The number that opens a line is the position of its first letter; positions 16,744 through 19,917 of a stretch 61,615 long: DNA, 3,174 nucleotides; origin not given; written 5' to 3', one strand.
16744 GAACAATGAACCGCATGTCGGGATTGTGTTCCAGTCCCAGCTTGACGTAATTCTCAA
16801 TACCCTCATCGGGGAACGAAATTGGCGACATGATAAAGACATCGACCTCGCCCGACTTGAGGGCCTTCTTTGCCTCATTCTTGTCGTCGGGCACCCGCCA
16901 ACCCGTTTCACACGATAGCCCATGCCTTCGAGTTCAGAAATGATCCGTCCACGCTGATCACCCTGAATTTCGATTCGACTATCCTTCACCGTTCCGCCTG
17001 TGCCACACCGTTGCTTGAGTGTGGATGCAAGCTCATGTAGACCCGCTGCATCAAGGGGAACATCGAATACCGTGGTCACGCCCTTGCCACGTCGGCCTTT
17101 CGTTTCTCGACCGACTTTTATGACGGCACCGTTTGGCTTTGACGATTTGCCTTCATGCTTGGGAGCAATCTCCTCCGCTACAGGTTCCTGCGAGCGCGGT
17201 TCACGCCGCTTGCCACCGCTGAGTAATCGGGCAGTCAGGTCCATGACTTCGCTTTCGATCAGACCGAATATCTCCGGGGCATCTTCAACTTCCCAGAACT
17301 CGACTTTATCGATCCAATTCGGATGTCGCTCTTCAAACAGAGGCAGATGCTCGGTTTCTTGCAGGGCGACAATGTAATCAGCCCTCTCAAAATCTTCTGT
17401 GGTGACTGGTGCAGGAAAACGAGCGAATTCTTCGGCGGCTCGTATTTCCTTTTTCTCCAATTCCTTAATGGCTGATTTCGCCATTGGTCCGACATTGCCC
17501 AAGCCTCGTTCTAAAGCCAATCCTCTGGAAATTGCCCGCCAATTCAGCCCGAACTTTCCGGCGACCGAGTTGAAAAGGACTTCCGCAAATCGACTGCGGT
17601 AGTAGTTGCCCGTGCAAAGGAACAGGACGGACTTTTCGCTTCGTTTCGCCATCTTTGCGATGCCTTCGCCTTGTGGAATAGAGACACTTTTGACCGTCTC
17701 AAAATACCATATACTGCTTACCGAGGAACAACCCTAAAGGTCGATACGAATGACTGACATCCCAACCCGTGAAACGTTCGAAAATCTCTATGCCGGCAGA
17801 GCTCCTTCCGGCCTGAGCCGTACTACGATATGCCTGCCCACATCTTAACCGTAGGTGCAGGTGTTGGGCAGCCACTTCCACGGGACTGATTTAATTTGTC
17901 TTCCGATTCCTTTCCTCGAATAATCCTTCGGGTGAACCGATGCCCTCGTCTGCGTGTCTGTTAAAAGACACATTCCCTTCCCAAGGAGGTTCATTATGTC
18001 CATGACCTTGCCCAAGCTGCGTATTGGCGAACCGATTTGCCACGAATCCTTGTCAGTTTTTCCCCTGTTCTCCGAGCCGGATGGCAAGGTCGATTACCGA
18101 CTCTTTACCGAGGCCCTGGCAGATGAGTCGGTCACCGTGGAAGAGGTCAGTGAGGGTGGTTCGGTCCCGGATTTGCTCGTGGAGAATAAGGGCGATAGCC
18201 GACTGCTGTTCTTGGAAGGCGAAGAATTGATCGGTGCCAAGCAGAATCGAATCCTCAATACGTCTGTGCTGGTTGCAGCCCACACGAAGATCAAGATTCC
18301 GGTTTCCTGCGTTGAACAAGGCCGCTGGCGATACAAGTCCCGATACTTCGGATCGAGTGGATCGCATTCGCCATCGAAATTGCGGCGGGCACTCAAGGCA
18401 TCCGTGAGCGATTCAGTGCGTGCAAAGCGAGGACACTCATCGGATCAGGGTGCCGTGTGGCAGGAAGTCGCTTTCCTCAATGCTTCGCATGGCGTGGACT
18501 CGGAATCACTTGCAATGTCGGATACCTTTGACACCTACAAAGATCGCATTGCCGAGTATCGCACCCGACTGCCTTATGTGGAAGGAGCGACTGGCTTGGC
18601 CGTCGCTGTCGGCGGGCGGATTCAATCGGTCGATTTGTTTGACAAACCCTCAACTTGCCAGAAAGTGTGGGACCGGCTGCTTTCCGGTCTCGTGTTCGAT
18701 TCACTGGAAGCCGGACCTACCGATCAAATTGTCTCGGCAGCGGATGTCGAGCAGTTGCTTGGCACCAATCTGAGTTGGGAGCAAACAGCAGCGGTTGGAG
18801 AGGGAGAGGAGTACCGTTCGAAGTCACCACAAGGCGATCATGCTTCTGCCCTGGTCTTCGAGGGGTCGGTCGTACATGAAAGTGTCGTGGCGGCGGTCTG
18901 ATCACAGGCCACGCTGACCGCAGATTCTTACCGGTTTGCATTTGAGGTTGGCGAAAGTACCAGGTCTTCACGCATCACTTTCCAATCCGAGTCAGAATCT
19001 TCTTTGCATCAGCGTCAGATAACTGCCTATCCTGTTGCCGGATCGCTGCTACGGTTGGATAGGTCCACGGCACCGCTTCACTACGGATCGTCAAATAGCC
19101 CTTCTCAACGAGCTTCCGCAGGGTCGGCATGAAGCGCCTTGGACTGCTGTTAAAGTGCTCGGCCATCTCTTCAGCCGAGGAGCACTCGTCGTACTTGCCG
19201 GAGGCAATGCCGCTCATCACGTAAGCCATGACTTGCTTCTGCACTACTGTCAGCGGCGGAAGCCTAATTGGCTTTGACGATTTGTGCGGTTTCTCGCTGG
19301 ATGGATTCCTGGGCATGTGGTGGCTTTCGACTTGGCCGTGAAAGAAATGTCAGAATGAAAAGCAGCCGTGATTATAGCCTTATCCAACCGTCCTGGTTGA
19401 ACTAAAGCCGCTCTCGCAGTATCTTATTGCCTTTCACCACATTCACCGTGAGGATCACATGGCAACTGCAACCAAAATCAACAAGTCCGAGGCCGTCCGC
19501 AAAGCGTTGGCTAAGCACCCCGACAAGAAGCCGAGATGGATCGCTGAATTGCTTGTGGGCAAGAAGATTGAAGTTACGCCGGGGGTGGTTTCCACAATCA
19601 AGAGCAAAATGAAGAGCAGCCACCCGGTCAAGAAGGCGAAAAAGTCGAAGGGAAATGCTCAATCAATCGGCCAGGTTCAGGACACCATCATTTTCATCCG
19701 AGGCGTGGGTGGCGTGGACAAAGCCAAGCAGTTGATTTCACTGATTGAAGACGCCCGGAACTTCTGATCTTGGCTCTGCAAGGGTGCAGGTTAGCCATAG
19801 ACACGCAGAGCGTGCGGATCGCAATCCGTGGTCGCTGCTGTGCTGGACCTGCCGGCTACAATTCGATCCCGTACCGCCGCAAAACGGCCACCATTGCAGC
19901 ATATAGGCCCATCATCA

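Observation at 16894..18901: Divergent pair: an LMW-PTP/ArsC-fold phosphatase fused to a SUI1 (YciH/eIF1) ribosome-binding domain, next to an ARPP-1 (DUF6569)-like gene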

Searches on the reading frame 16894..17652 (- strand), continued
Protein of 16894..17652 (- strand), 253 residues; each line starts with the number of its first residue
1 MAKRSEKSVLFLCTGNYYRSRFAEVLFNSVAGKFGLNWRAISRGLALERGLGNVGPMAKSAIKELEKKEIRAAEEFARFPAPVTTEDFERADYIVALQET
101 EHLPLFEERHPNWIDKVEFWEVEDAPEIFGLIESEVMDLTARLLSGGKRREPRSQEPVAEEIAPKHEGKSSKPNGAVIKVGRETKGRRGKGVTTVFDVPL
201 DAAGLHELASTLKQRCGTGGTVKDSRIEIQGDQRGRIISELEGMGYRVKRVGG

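Call 26: search_solved_structures(query=A1, max_evalue=0.001, show_alignments=2)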
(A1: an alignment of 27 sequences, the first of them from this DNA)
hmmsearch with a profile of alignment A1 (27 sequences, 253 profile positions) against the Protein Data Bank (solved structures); distinct sequences matched with E-value up to 0.001: 18.
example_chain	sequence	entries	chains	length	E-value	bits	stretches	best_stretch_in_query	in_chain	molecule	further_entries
1d1r_A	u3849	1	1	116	6.2e-25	91.2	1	167-253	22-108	HYPOTHETICAL 11.4 KD PROTEIN YCIH IN PYRF-OSMB INTERGENIC REGION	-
4mo0_A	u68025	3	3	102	2.6e-13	53.1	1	183-247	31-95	Protein translation factor SUI1 homolog | aIF1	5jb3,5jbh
5zcy_A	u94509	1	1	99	1.2e-12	50.9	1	176-247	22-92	Protein translation factor SUI1 homolog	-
4egs_A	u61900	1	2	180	2.4e-08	36.8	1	6-117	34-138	Ribose 5-phosphate isomerase RpiB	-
4eti_A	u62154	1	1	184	9.1e-07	31.6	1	7-117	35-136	Low molecular weight protein-tyrosine-phosphatase ywlE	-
1zgg_A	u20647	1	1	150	1e-06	31.4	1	9-117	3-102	Putative low molecular weight protein-tyrosine-phosphatase ywlE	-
4kk3_A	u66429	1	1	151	1.1e-06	31.4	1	9-117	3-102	Low molecular weight protein-tyrosine-phosphatase YwlE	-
4etn_A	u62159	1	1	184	1.2e-06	31.2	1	7-117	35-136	Low molecular weight protein-tyrosine-phosphatase ywlE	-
4kk4_A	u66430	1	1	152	3.9e-05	26.3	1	9-117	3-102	Low molecular weight protein-tyrosine-phosphatase YwlE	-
4etm_A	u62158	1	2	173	4.4e-05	26.1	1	6-99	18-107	Low molecular weight protein-tyrosine-phosphatase yfkJ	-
6y2v_A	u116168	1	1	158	0.0002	23.9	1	1-101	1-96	Low molecular weight phosphotyrosine protein phosphatase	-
2p4u_A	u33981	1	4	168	0.00035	23.2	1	5-101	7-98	Acid phosphatase 1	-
5jnr_A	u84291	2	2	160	0.00055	22.5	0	1-100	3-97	Low molecular weight phosphotyrosine protein phosphatase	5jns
5jnu_A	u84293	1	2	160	0.00057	22.5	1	1-101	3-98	Low molecular weight phosphotyrosine protein phosphatase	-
4z99_A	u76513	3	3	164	0.00059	22.4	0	1-100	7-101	Low molecular weight phosphotyrosine protein phosphatase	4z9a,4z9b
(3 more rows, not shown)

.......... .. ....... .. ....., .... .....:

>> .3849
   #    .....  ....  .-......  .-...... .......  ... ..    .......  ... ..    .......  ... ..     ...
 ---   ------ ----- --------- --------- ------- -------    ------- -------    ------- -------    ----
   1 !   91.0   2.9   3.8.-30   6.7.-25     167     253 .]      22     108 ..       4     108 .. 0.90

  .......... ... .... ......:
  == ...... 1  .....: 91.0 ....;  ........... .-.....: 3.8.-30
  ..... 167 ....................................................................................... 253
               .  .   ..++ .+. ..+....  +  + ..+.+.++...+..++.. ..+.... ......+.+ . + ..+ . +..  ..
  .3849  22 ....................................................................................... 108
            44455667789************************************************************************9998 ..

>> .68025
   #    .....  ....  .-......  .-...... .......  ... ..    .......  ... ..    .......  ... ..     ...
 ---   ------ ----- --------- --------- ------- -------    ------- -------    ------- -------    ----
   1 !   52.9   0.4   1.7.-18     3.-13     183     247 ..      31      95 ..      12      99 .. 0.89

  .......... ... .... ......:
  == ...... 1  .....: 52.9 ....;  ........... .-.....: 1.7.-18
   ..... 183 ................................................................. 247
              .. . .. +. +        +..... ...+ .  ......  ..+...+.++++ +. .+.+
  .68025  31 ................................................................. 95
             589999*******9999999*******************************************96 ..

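Call 35: predict_structure(alignment_id=A1)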
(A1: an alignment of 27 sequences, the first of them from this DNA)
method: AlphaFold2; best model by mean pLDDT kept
length: 253 residues; sequences in the alignment: 27
mean_pLDDT: 78.7   pTM: 0.58
mean pLDDT of the five models: 78.7, 77.6, 77.4, 76.8, 76.2
residues with pLDDT >= 90: 79; 70-90: 118; 50-70: 24; < 50: 32
segments of 3 or more residues with pLDDT < 50: 1-3, 49-52, 151-174
pLDDT, mean of each block of 10 residues (from residue 1): 70 85 96 92 76 72 94 87 93 91 90 92 81 92 76 32 31 64 65 83 83 76 83 83 85 60
secondary structure, 60 per line:
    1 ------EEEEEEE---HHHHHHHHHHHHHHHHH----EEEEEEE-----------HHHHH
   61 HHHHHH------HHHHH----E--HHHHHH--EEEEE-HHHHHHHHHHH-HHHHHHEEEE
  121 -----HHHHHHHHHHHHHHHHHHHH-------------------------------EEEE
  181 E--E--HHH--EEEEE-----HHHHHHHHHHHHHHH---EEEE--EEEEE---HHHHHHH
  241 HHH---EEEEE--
elements in order: E7-13 H17-33 E38-44 H56-66 H73-77 H85-90 E93-97 H99-109 H111-116 E117-120 H126-145 E177-181 E192-196 H202-216 E220-223 E226-230 H234-243 E247-251

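Call 40: fold_search(model_id=the predicted structure, library=pdb)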
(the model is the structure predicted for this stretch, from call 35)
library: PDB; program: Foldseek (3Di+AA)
matches with E <= 10: 1473; with E <= 0.001: 73
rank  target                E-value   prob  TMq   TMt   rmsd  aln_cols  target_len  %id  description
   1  4etn                  9.5e-10  1.00  0.43  0.69   3.3       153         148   26  Crystal structure of YwlE mutant from Bacillus subtilis (released 2012-06-20)
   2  4egs_A                1.5e-09  1.00  0.44  0.71   3.1       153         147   25  Crystal Structure Analysis of Low Molecular Weight Protein Tyrosine Phosphatase from T. tengcongensis (released 2012-10-03)
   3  4kk4                  4.4e-09  1.00  0.43  0.67   3.3       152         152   26  YwlE arginine phosphatase - C7S mutant with phosphorylated active site serine (released 2013-07-03)
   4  1zgg_MODEL_1_A        6.4e-09  1.00  0.41  0.65   3.5       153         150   26  Solution structure of a low molecular weight protein tyrosine phosphatase from Bacillus subtilis (released 2006-03-28)
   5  4kk3                  6.8e-09  1.00  0.43  0.68   3.9       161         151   27  YwlE arginine phosphatase - wildtype (released 2013-07-03)
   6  4etm_B                1.2e-08  1.00  0.46  0.70   4.0       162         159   23  Crystal structure of YfkJ from Bacillus subtilis (released 2012-10-24)
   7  2cwd_B                1.2e-08  1.00  0.44  0.71   3.1       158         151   24  Crystal Structure of TT1001 protein from Thermus thermophilus HB8 (released 2006-09-05)
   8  2cwd_A                2.4e-08  1.00  0.44  0.69   3.5       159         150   26  Crystal Structure of TT1001 protein from Thermus thermophilus HB8 (released 2006-09-05)
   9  2cwd_C                3.5e-08  1.00  0.44  0.72   3.0       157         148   24  Crystal Structure of TT1001 protein from Thermus thermophilus HB8 (released 2006-09-05)
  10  5got                  6.7e-08  1.00  0.46  0.74   2.6       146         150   22  Crystal structure of SP-PTP, low molecular weight protein tyrosine phosphatase from Streptococcus pyogenes (released 2016-09-07)
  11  3ido_A                9.2e-08  1.00  0.43  0.66   3.8       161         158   17  Crystal structure of protein tyrosine phosphatase from Entamoeba histolytica with a phosphotyrosine crude mimic HEPES  (released 2009-07-28)
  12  1lk0_A                1.0e-07  1.00  0.41  0.72   3.5       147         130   19  Disulfide intermediate of C89L Arsenate reductase from pI258 (released 2002-08-07)
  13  4etm_A                1.4e-07  1.00  0.48  0.72   2.6       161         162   23  Crystal structure of YfkJ from Bacillus subtilis (released 2012-10-24)
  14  3jvi                  2.9e-07  1.00  0.46  0.71   3.0       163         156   18  Product state mimic crystal structure of protein tyrosine phosphatase from Entamoeba histolytica (released 2009-09-22)
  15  2cd7                  3.1e-07  1.00  0.40  0.70   3.5       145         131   20  Staphylococcus aureus pI258 arsenate reductase (ArsC) H62Q mutant (released 2006-06-28)
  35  1d1r_MODEL_1_A        2.3e-06  1.00  0.27  0.76   3.1        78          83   51  NMR SOLUTION STRUCTURE OF THE PRODUCT OF THE E. COLI YCIH GENE. (released 1999-10-06)
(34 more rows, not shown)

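Call 49: search_protein_families(library=padloc, proteins=[window:16894-17652:-], max_evalue=0.01)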
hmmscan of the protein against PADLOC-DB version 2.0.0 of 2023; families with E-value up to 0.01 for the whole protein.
window:16894-17652:- (253 aa): 0 families

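Call 70: find_related_loci(query=A1, collection=viral_contigs, flank=8000)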
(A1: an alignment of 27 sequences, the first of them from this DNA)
Query A1 (253 aa) in viral_contigs; peptide patterns used: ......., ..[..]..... (x = any residue, [..] = any of these).
32 stretches matched a pattern, but none encodes a relative of the query by tblastn (E <= 1e-3).

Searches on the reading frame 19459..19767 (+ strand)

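Call 3: search_protein_families(library=pfam, proteins=[window:19459-19767:+], max_evalue=0.01)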
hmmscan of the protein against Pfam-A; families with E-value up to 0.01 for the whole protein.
window:19459-19767:+ (102 aa): 0 families

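Call 25: search_protein_families(library=ncbifam, proteins=[window:19459-19767:+], max_evalue=0.01)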
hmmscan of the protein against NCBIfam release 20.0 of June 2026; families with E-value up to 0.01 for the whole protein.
window:19459-19767:+ (102 aa): 1 family
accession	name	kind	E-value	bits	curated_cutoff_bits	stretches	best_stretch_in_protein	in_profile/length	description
NF053762.1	aCcr1_fam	equivalog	0.0081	16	60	0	2-19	19-36/38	aCcr1 family cell cycle regulator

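Call 49: search_protein_families(library=padloc, proteins=[window:19459-19767:+], max_evalue=0.01)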
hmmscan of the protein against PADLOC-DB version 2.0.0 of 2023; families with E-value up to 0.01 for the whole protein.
window:19459-19767:+ (102 aa): 0 families
